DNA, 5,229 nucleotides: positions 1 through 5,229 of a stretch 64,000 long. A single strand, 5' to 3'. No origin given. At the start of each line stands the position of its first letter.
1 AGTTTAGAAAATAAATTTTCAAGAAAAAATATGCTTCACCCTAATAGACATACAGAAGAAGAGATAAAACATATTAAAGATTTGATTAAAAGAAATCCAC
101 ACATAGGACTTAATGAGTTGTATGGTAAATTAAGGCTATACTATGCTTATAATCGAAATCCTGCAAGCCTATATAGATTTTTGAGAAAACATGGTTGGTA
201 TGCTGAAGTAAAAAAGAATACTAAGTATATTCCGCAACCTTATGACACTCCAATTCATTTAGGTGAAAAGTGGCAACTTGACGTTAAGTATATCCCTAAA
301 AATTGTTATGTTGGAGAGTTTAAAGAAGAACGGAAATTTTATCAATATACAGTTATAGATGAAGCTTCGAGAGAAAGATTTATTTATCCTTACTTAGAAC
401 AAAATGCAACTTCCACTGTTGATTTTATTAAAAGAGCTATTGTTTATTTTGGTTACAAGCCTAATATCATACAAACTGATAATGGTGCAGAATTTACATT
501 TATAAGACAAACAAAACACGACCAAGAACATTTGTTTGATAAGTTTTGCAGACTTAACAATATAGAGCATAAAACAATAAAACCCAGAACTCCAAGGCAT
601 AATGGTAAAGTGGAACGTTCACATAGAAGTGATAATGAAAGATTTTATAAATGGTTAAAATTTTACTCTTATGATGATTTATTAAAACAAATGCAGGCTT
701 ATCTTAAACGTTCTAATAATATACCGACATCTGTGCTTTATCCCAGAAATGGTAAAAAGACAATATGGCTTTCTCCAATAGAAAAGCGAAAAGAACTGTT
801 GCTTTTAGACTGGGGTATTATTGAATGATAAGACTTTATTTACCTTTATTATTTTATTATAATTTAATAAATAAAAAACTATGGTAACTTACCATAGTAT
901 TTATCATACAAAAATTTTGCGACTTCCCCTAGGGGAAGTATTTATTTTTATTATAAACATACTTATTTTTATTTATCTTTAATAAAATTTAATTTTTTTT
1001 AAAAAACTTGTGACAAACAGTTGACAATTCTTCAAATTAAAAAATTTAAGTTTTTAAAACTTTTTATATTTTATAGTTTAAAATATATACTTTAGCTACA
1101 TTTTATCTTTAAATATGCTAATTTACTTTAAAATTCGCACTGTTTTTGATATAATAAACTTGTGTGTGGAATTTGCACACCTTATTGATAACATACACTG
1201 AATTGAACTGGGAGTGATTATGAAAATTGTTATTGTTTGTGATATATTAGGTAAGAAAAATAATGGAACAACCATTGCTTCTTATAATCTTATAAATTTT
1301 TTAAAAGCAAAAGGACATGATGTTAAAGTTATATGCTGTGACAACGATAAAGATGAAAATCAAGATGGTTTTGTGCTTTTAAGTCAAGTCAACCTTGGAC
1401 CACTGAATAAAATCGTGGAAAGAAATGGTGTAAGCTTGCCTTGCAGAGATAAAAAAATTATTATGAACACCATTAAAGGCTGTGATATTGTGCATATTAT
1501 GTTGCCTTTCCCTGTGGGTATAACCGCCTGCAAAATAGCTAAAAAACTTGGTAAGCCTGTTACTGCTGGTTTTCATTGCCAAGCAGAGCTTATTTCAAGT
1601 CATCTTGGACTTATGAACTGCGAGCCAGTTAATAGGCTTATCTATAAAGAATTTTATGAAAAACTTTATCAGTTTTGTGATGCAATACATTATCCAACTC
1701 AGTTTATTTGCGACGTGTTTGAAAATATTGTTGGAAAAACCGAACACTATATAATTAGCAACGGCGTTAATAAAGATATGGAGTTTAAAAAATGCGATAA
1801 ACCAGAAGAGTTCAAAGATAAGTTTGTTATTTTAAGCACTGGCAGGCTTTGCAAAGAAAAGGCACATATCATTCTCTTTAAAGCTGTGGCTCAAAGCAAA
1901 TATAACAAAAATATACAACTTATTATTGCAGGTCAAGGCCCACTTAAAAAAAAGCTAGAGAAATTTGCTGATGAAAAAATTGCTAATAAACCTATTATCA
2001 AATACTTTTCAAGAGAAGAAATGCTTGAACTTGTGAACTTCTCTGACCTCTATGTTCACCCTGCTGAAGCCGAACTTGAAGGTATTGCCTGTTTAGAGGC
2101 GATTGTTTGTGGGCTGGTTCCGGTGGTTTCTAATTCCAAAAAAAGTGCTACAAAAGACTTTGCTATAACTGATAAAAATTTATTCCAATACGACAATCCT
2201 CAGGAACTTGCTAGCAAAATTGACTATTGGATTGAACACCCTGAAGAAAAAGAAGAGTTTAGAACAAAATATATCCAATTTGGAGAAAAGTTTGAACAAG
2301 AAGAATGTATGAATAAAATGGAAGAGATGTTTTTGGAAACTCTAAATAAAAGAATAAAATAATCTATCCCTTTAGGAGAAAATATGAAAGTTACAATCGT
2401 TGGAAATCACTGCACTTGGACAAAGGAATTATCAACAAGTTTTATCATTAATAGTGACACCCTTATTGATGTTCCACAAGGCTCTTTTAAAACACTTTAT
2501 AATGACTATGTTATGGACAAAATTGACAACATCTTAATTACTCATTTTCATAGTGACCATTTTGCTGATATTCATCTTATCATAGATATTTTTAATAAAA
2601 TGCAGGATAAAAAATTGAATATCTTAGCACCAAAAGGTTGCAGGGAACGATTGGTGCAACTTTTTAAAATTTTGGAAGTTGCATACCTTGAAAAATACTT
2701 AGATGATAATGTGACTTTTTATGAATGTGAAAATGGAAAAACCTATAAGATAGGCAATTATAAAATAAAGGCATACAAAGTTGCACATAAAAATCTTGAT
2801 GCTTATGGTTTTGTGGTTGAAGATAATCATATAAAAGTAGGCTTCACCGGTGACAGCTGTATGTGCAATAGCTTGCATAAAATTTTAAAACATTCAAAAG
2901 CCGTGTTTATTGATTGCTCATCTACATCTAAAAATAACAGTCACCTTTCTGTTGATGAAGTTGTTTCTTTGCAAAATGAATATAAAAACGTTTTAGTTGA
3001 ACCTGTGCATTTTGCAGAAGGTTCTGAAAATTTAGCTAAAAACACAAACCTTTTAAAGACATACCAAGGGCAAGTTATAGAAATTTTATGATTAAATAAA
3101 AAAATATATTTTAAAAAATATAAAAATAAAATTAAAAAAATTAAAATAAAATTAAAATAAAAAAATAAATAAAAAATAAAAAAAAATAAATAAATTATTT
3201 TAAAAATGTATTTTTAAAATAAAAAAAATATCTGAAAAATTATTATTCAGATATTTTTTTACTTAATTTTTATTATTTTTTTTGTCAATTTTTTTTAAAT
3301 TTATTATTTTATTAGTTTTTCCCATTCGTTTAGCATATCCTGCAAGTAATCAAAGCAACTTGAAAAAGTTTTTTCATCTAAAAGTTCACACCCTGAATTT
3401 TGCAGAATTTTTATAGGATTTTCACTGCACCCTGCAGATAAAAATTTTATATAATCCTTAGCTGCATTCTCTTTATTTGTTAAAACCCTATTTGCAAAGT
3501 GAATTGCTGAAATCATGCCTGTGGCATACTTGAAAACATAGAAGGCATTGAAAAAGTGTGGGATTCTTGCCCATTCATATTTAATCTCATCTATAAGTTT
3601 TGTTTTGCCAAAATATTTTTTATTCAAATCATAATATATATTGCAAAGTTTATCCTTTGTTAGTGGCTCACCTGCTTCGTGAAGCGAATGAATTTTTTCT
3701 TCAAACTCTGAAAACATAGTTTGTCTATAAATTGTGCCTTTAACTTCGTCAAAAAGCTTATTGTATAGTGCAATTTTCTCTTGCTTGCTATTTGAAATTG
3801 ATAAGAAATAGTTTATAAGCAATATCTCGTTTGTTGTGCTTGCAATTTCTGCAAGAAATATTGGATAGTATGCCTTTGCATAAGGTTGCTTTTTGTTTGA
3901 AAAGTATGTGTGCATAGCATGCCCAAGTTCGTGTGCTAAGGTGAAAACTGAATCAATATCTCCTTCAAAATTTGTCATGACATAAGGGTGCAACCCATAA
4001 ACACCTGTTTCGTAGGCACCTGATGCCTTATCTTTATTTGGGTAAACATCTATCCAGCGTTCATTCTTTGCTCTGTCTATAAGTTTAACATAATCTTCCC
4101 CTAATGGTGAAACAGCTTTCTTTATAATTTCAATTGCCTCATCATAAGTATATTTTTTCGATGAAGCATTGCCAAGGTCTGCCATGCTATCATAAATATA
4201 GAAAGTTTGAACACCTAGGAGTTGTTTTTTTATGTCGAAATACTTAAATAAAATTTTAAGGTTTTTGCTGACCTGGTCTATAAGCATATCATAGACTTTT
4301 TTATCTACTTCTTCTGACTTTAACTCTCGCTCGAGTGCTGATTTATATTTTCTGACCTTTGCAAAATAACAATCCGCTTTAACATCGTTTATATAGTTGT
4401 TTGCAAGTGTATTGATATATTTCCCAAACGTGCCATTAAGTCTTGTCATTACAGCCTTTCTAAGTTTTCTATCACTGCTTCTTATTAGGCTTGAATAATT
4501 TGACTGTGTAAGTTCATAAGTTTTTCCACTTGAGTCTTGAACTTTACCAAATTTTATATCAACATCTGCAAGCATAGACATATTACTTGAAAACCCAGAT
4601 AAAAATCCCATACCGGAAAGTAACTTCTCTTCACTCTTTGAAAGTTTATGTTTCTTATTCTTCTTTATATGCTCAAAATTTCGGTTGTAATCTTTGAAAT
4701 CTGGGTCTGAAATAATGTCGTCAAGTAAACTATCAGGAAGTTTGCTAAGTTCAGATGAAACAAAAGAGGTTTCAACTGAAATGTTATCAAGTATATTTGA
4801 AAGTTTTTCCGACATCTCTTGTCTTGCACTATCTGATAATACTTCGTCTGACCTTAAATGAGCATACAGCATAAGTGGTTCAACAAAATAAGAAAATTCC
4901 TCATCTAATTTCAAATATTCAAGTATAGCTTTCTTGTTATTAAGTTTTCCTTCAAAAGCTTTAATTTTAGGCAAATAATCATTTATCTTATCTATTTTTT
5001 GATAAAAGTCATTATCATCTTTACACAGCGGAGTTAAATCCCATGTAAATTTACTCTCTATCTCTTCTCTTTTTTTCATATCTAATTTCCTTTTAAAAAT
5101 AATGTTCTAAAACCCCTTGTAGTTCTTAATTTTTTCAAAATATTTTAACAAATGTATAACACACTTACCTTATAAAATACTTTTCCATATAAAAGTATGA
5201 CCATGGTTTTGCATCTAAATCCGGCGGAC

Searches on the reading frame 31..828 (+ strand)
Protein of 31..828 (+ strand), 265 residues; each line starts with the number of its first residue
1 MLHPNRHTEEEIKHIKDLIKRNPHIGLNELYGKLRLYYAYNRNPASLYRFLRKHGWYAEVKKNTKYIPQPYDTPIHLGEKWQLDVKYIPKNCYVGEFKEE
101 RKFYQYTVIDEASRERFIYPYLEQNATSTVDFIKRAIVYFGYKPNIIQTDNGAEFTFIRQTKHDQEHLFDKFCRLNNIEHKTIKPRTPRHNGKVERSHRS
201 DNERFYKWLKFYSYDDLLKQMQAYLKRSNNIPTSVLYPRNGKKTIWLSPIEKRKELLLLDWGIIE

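Call 23: find_encoding_contigs(protein=window:31-828:+, flank=10000, max_places=10)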
Protein window:31-828:+ (265 aa): no gene with exactly this product is on record in the collection.

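Call 26: search_protein_families(library=pfam, proteins=[window:31-828:+])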
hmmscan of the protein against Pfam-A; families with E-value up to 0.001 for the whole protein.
window:31-828:+ (265 aa): 2 families
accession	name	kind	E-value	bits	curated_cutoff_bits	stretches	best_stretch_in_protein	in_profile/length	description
PF00665.32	rve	-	1.3e-16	61.1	32.6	1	78-188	5-102/102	Integrase core domain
PF13683.12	rve_3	-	2.5e-06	27.6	26.5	1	177-229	2-54/67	Integrase core domain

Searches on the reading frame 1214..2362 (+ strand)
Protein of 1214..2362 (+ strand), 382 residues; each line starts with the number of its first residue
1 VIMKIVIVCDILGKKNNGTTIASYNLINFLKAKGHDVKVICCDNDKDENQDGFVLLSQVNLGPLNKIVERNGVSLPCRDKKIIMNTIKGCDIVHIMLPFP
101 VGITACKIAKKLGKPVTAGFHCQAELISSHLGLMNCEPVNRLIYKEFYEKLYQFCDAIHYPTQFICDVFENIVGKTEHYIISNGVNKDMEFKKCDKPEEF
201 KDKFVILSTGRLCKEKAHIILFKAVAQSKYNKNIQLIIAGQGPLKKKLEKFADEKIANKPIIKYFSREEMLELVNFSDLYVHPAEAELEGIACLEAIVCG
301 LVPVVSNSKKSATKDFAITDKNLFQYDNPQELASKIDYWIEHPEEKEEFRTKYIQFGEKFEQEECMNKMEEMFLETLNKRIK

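Call 26: search_protein_families(library=pfam, proteins=[window:1214-2362:+])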
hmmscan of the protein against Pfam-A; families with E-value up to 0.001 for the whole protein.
window:1214-2362:+ (382 aa): 4 families
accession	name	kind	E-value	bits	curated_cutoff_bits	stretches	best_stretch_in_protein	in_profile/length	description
PF00534.26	Glycos_transf_1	-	7.2e-26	91.2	26.4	1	196-351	8-167/172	Glycosyl transferases group 1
PF13439.12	Glyco_transf_4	-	2.4e-16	60.7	28.5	1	17-187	2-168/170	Glycosyltransferase Family 4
PF13692.12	Glyco_trans_1_4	-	3.1e-15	57.1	27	1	204-340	2-140/142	Glycosyl transferases group 1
PF13524.12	Glyco_trans_1_2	-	0.0002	21.8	25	1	232-351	13-123/144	Glycosyl transferase-like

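Call 42: find_encoding_contigs(protein=window:1220-2362:+, flank=10000, max_places=4)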
Protein window:1220-2362:+ (380 aa): 23 contigs read that carry it; 4 places shown.
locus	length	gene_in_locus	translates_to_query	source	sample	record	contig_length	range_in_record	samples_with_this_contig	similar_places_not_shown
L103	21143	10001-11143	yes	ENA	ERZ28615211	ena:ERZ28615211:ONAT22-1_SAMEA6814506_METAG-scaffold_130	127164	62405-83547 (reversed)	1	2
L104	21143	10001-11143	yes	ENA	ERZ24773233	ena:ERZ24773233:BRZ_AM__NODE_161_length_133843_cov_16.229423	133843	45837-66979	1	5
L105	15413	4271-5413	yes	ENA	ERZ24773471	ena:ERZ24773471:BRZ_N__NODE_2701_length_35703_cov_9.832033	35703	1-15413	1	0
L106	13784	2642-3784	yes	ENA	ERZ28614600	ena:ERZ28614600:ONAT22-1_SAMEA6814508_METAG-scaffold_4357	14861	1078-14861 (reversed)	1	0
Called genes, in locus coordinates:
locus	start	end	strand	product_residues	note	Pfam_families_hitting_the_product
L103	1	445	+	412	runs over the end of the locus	-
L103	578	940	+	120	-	-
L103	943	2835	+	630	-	PF24161:CCDC39, PF25014:NET2A (faint), PF25450:Rab11-FIP3 (faint), PF25994:HH_AprE (faint), PF28175:T4SS_LegC2C7 (faint), PF23649:FKBP15 (weak), PF24319:DUF7491 (faint), PF26666:DUF8221 (faint), +1 more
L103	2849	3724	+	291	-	PF05707:Zot (weak)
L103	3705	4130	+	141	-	-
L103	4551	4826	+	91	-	-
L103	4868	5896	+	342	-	PF23343:REP_ORF2-G2P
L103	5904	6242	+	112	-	-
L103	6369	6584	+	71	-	-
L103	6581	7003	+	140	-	-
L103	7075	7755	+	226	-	-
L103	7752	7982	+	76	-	-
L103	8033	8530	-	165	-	-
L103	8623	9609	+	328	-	PF13565:HTH_32 (weak), PF00665:rve, PF13683:rve_3 (weak)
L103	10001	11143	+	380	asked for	PF13439:Glyco_transf_4, PF00534:Glycos_transf_1, PF13692:Glyco_trans_1_4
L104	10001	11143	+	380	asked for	PF13439:Glyco_transf_4, PF00534:Glycos_transf_1, PF13692:Glyco_trans_1_4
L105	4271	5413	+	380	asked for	PF13439:Glyco_transf_4, PF00534:Glycos_transf_1, PF13692:Glyco_trans_1_4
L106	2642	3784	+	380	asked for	PF13439:Glyco_transf_4, PF00534:Glycos_transf_1, PF13692:Glyco_trans_1_4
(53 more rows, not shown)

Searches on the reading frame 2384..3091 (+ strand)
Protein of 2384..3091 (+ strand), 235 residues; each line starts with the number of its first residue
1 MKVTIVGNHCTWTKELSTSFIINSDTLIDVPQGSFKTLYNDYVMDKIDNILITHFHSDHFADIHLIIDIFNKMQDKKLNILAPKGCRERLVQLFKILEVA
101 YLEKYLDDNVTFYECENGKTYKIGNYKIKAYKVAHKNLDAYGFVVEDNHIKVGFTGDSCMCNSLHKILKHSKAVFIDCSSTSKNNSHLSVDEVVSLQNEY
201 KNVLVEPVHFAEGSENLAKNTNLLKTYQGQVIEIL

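Call 26: search_protein_families(library=pfam, proteins=[window:2384-3091:+])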
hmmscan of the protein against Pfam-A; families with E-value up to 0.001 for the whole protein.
window:2384-3091:+ (235 aa): 3 families
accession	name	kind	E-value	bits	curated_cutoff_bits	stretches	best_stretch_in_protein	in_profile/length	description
PF12706.13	Lactamase_B_2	-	8.4e-18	65.1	27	1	42-210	26-200/200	Beta-lactamase superfamily domain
PF17185.10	NlpE_C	-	4.9e-05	24.1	22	0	104-127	12-35/90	NlpE C-terminal OB domain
PF00753.33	Lactamase_B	-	0.00032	21.1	22.7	1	45-72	42-69/196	Metallo-beta-lactamase superfamily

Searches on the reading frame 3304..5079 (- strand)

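Call 26: search_protein_families(library=pfam, proteins=[window:3304-5079:-])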
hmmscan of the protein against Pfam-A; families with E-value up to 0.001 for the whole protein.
window:3304-5079:- (591 aa): 2 families
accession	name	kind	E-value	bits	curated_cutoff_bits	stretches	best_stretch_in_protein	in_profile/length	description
PF01432.26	Peptidase_M3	-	2e-64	219.1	27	1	198-572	2-451/457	Peptidase family M3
PF08439.15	Peptidase_M3_N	-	1.5e-13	51.2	25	1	110-177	1-70/70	Oligopeptidase F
